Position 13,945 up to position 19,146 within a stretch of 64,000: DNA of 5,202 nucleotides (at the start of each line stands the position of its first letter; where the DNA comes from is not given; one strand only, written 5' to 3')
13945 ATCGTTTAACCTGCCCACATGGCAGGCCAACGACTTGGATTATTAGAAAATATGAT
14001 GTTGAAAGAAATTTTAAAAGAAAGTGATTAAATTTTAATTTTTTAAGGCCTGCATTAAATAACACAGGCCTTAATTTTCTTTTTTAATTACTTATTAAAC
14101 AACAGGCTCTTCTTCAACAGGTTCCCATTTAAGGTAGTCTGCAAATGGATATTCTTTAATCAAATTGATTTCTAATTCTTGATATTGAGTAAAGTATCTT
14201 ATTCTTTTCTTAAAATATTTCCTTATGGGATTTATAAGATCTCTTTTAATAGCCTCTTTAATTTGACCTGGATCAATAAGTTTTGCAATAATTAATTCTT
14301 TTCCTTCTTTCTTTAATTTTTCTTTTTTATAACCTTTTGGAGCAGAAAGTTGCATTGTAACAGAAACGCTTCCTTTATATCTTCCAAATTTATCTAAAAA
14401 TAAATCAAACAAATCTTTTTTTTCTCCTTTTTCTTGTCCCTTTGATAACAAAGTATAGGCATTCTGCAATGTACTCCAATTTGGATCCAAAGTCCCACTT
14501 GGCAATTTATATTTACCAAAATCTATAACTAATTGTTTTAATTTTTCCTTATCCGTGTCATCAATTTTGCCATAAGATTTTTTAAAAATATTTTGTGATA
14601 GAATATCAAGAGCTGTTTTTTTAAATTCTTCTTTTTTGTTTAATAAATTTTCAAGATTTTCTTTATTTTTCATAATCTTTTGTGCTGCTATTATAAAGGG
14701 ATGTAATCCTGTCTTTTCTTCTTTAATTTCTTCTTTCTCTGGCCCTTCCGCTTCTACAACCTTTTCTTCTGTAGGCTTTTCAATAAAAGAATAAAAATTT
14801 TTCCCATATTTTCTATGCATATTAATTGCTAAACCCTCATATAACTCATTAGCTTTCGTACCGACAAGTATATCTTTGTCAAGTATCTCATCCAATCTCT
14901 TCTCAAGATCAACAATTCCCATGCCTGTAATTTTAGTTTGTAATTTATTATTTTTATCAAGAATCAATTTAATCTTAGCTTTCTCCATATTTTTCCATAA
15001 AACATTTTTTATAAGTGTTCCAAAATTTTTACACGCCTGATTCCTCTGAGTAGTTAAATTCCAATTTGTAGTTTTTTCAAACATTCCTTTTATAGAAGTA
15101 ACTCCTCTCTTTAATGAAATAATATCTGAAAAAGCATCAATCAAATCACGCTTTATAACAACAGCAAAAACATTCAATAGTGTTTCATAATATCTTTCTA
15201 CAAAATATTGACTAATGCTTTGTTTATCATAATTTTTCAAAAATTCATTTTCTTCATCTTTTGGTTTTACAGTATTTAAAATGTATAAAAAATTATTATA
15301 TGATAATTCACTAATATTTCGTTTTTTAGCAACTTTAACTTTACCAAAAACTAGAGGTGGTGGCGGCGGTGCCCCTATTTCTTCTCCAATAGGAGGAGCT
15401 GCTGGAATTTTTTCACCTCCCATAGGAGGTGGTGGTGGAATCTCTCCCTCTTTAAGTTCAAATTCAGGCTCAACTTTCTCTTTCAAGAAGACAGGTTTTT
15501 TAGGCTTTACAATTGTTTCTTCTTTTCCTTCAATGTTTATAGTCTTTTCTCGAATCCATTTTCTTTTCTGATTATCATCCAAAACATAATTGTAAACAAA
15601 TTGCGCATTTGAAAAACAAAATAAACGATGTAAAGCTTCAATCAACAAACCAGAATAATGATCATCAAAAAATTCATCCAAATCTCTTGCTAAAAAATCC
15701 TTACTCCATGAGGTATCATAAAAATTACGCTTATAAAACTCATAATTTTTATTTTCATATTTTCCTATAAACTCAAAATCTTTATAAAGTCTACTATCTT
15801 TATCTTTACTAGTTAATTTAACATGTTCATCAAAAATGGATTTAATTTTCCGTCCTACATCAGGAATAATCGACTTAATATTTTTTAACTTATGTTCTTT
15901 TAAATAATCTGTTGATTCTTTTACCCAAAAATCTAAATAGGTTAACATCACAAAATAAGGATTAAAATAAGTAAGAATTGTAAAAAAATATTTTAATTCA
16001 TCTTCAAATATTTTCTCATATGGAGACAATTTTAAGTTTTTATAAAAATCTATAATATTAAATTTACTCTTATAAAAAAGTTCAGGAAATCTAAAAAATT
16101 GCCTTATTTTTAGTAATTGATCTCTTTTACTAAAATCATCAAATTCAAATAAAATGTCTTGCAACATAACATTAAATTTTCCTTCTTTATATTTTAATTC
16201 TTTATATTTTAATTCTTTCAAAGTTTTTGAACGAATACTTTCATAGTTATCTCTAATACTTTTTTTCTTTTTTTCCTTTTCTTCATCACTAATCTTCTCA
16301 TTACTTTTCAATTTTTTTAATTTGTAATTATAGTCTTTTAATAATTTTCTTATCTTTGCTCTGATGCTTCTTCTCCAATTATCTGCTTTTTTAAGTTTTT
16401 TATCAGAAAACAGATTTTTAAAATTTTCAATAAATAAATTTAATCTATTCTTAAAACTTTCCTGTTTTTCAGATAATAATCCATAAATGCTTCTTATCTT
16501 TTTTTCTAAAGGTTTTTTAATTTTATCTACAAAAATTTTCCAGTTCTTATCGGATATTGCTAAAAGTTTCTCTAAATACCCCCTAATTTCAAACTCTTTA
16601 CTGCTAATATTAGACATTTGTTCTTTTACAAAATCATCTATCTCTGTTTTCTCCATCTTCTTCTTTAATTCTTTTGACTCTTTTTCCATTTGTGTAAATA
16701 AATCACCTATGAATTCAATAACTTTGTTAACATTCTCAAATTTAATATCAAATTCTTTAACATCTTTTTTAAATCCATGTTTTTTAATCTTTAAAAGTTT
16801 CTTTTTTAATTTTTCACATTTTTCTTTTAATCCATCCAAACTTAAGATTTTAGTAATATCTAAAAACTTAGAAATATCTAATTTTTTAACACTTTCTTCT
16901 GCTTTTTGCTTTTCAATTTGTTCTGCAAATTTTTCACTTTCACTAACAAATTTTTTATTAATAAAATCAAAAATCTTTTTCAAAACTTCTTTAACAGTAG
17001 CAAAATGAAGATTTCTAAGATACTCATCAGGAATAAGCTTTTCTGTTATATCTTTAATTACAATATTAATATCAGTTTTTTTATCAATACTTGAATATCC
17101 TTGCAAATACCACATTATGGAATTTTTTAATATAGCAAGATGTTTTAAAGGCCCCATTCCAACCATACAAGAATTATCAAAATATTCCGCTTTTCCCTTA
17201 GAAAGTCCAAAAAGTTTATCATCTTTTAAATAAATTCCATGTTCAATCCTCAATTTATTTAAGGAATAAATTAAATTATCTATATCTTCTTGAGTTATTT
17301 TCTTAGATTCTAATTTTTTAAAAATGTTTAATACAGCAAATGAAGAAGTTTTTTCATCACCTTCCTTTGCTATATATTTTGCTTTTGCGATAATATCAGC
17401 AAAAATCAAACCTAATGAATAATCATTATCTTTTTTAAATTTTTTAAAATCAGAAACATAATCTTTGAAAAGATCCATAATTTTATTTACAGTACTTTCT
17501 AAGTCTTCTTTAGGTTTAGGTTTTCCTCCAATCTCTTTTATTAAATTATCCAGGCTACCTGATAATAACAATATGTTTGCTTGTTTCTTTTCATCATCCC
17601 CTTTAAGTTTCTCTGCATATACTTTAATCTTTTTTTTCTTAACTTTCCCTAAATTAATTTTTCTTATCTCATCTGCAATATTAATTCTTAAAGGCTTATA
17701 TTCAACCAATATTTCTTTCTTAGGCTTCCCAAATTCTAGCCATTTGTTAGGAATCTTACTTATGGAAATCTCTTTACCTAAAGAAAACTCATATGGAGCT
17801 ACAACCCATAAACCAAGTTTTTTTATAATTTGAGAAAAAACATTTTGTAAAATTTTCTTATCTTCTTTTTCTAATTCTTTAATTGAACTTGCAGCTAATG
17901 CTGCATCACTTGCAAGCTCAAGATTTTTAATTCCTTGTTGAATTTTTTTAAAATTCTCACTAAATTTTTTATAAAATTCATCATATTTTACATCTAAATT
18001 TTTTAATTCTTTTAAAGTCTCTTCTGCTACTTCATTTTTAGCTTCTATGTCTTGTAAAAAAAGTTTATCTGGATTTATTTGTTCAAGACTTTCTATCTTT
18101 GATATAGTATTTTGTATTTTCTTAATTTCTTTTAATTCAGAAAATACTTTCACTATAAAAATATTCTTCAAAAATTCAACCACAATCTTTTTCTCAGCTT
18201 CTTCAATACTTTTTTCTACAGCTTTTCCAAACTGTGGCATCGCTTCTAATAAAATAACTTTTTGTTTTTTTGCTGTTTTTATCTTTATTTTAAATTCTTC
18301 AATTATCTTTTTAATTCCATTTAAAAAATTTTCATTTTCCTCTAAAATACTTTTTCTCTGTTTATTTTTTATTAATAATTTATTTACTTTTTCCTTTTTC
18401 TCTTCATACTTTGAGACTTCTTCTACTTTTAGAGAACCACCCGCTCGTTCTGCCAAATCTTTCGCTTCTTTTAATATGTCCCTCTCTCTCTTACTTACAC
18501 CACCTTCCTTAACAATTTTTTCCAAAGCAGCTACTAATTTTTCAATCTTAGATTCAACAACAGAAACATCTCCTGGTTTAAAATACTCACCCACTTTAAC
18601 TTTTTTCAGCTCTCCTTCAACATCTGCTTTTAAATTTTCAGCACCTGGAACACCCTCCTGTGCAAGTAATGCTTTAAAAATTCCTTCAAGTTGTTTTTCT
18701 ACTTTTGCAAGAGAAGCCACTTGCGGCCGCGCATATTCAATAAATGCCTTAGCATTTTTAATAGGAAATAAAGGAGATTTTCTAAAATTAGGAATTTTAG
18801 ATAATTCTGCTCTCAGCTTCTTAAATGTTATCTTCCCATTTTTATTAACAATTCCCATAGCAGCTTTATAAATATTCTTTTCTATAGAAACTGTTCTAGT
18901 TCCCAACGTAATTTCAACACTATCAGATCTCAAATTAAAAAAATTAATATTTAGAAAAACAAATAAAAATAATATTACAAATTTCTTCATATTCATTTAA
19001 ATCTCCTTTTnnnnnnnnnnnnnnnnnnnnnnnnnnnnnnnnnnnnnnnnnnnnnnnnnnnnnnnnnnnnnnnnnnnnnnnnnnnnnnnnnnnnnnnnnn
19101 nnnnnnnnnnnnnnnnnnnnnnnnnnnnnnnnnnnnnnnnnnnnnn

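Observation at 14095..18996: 1,633-aa secreted giant with a formin-FH1-like polyproline module 419 aa from the C-terminus: candidate host-actin effector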

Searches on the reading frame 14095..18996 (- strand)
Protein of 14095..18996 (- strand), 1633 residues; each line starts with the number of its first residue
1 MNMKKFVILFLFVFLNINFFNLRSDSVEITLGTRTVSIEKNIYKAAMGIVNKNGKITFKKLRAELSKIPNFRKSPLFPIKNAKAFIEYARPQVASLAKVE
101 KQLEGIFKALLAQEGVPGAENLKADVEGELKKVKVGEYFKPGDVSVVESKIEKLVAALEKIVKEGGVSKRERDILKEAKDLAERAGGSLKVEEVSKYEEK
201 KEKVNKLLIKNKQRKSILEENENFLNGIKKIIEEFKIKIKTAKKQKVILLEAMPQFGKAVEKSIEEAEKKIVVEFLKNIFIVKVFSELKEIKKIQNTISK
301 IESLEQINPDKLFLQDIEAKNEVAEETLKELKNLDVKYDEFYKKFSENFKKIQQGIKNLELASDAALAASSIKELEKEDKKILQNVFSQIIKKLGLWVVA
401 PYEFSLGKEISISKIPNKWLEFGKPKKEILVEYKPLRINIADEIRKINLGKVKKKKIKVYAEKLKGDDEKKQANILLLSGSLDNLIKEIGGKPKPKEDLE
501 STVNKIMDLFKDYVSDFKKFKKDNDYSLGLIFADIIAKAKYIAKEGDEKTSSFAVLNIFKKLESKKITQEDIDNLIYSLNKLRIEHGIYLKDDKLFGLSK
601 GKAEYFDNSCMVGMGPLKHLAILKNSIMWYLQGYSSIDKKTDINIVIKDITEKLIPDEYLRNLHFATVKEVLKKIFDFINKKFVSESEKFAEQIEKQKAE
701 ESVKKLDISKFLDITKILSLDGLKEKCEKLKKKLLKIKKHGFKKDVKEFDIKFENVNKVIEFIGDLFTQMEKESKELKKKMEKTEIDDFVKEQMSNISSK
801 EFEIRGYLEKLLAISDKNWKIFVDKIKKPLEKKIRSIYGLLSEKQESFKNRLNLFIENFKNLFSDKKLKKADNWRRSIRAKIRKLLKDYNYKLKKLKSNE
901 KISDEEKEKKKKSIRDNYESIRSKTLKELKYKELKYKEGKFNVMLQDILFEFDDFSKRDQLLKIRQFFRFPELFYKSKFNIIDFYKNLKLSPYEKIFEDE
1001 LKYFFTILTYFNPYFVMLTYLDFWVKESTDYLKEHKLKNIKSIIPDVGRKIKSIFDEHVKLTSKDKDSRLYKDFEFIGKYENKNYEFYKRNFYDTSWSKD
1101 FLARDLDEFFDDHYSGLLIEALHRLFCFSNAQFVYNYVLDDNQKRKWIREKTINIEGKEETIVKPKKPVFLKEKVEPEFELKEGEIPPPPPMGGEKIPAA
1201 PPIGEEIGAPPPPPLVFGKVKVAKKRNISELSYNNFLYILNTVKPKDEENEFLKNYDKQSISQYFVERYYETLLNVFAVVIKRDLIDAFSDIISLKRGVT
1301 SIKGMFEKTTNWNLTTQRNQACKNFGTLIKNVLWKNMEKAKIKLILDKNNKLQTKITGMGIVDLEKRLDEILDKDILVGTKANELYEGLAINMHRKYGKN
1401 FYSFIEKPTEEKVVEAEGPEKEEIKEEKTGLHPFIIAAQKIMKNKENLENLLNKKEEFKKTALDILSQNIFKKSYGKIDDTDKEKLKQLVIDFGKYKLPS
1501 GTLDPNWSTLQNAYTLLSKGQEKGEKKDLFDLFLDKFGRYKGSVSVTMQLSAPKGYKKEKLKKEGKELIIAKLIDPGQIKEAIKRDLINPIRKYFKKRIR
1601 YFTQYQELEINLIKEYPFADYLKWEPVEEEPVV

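Call 5: search_protein_families(library=pfam, proteins=[window:14095-18996:-], max_evalue=1)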
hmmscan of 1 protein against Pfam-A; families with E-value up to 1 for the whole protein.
window:14095-18996:- (1633 aa): 3 families
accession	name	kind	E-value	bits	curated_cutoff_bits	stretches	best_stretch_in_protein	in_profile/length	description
PF06346.17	Drf_FH1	-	0.01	16.2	40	1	1181-1221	63-105/157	Formin Homology Region 1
PF08479.16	POTRA_2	-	0.073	13.4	24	0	542-588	6-52/76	POTRA domain, ShlB-type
PF04010.18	DUF357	-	0.14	12.6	29.4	0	488-529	12-53/73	Protein of unknown function (DUF357)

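Call 6: search_protein_families(library=ncbifam, proteins=[window:14095-18996:-], max_evalue=1)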
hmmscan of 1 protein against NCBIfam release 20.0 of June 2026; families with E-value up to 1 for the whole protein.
window:14095-18996:- (1633 aa): 1 family
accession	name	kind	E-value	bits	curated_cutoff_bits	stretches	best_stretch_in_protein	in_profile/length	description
NF002874.0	PRK03244.1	equivalog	0.1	11.4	457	1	137-194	166-225/399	acetylornithine transaminase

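Call 8: find_homologous_proteins(query=window:14095-18996:-)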
Query window:14095-18996:- (1633 aa): 1 proteins with E <= 0.001 among 8000 candidates.
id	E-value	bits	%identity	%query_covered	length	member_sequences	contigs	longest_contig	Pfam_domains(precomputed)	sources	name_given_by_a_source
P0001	0.0e+0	3500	100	100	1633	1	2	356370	-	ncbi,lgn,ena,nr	ncbi:hypothetical protein KAT08_00395 [Candidatus Babeliales bacterium]|nr:hypothetical protein [Can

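Call 15: find_encoding_contigs(protein=P0001, flank=10000, max_places=4)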
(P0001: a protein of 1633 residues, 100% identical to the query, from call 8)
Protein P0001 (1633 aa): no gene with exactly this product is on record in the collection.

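Call 16: search_solved_structures(query=window:14098-18996:-, max_evalue=1)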
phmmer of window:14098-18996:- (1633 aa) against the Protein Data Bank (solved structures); distinct sequences matched with E-value up to 1: 2.
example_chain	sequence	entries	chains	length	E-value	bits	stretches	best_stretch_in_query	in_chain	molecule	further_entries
27kf_A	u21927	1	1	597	0.77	10.3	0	1037-1134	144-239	Tundra swan ACE2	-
27ke_A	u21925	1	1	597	0.85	10.2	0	1037-1134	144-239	Black swan ACE2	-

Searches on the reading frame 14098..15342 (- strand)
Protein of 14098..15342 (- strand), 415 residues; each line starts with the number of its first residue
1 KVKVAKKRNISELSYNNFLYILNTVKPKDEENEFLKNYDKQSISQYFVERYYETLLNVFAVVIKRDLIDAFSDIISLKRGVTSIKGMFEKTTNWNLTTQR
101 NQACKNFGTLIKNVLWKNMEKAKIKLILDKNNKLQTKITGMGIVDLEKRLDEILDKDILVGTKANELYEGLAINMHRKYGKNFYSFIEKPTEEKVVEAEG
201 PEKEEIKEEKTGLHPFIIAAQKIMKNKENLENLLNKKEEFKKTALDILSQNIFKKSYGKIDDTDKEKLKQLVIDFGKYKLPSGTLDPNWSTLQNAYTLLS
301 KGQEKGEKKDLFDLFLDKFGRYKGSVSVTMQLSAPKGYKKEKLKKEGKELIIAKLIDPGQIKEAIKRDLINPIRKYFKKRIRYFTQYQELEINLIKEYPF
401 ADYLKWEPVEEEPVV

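Call 14: find_homologous_proteins(query=window:14098-15342:-, max_evalue=0.01)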
Query window:14098-15342:-: 8000 candidates shared short words with the query, none scored E <= 0.01.

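Call 17: search_protein_families(library=pfam, proteins=[window:14098-15342:-], max_evalue=10)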
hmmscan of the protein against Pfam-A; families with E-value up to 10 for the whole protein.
window:14098-15342:- (415 aa): 1 family
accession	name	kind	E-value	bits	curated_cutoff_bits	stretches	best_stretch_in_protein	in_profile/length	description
PF02029.20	Caldesmon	-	0.067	12.4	50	1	69-109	415-455/498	Caldesmon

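Call 36: predict_structure(protein=window:14098-15342:-)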
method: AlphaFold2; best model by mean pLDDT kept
length: 415 residues; sequences in the alignment: 1
mean_pLDDT: 34.4   pTM: 0.18
mean pLDDT of the five models: 34.4, 32.0, 30.3, 28.9, 28.8
residues with pLDDT >= 90: 0; 70-90: 0; 50-70: 1; < 50: 414
segments of 3 or more residues with pLDDT < 50: 1-307, 309-415
pLDDT, mean of each block of 10 residues (from residue 1): 31 36 37 41 33 31 31 29 33 34 35 36 34 33 31 31 33 36 32 29 31 30 32 33 31 32 42 36 33 42 45 45 31 35 36 30 35 36 35 38 39 37
secondary structure, 60 per line:
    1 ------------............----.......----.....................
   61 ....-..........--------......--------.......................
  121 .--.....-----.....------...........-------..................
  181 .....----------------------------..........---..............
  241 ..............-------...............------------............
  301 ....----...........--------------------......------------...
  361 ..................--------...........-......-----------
elements in order: H13-24 H29-35 H40-64 H66-75 H84-89 H98-121 E124-128 E134-138 H145-155 H163-185 H214-223 H227-254 H262-276 H289-304 H309-319 H340-345 H358-378 H387-397 H399-404

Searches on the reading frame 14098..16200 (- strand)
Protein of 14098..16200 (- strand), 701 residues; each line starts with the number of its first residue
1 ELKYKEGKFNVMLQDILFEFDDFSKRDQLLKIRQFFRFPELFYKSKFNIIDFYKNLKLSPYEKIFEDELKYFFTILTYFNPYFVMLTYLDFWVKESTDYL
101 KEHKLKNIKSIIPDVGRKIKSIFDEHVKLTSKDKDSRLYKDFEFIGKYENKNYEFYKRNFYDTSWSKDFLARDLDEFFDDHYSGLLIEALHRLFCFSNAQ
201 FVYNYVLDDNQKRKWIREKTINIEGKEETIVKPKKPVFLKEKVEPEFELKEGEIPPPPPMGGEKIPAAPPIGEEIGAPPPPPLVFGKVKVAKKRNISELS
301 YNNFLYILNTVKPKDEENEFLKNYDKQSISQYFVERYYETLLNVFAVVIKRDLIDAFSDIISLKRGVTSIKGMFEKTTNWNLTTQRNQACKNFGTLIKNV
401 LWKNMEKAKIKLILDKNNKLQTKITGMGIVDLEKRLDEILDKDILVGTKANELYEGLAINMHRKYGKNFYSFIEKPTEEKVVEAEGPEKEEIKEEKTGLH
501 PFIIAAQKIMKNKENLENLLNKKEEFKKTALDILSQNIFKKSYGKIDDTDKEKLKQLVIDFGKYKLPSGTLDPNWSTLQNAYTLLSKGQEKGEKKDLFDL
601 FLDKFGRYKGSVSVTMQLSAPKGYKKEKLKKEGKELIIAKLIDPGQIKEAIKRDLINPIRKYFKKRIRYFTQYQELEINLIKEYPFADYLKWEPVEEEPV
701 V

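Call 52: search_solved_structures(query=A3, max_evalue=10)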
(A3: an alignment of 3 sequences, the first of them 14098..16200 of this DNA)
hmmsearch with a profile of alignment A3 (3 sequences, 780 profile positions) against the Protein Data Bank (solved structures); distinct sequences matched with E-value up to 10: 11.
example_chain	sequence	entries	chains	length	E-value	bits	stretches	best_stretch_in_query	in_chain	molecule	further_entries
5uyk_03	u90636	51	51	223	0.12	13.7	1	549-604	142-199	50S ribosomal protein L1 | Large ribosomal subunit protein uL1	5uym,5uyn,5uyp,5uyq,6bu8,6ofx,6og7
9njf_1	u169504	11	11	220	0.13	13.7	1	549-604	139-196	Large ribosomal subunit protein uL1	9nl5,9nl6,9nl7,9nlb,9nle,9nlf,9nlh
4v4v_B2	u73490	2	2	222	0.13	13.7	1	549-604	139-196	50S ribosomal protein L1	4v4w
8ux8_A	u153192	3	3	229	0.13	13.7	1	549-604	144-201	Large ribosomal subunit protein uL1 | 50S ribosomal protein L1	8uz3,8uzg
6enj_7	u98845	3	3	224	0.13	13.7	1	549-604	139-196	50S ribosomal protein L1 | Large ribosomal subunit protein uL1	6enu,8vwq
3j46_5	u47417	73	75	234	0.13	13.7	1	549-604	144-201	50S ribosomal protein L1 | Large ribosomal subunit protein uL1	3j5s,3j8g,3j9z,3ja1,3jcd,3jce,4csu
2rdo_9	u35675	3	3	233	0.13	13.7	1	549-604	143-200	50S ribosomal protein L1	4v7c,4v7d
8utj_A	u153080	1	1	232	0.13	13.6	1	549-604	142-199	Large ribosomal subunit protein uL1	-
7y86_A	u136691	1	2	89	0.3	12.5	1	289-360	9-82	UPF0297 protein A7J08_00425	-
7y8z_A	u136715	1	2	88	0.42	12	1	293-360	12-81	UPF0297 protein A7J08_00425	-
9t5r_A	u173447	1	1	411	0.5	11.7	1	10-86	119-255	Volume-regulated anion channel subunit LRRC8D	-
